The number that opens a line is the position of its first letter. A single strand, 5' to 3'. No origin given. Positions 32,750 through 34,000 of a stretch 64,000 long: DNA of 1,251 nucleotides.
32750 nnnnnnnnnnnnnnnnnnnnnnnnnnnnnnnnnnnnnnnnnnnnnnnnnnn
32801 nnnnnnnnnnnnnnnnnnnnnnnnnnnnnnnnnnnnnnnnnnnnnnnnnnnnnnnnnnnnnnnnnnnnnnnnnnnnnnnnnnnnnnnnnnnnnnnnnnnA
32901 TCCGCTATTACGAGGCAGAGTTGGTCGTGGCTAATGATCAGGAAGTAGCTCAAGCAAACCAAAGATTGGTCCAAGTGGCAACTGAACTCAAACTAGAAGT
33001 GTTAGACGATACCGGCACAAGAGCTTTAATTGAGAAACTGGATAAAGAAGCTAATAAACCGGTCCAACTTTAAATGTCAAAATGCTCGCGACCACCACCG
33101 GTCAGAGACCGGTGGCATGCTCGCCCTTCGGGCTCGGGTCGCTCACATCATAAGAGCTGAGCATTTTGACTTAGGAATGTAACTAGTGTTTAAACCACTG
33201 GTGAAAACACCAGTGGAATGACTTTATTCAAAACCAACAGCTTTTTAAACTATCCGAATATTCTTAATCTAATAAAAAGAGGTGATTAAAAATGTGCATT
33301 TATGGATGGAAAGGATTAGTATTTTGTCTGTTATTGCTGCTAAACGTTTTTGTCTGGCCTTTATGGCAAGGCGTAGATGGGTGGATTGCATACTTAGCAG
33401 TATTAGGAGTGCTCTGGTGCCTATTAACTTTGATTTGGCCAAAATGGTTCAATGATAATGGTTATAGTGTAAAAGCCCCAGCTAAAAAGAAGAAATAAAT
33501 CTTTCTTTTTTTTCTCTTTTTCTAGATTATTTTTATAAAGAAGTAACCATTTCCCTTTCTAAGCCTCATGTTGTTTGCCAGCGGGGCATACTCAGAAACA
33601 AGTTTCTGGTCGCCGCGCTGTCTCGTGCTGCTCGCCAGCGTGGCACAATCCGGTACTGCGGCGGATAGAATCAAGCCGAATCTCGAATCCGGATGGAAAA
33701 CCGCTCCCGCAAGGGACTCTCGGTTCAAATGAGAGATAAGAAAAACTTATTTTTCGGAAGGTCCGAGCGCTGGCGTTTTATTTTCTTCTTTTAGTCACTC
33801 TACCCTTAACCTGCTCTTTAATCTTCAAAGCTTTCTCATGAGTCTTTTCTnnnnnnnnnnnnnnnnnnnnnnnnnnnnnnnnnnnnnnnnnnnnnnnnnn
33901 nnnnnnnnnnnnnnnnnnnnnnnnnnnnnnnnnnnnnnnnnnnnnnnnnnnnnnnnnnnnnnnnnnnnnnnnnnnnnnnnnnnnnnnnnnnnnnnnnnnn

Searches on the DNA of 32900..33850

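Call 70: search_rna_families(source=window, start=32900, end=33850, threshold=evalue, max_evalue=1)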
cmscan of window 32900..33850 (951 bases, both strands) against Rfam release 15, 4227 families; matches with E-value up to 1: 1.
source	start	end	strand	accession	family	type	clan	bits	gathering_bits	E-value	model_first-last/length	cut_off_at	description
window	33486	33521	+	RF04344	Plastid-psbA-3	Cis-reg;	CL00153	20.1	48.4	0.86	1-57/57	no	Plastid-psbA-3 3UTR RNA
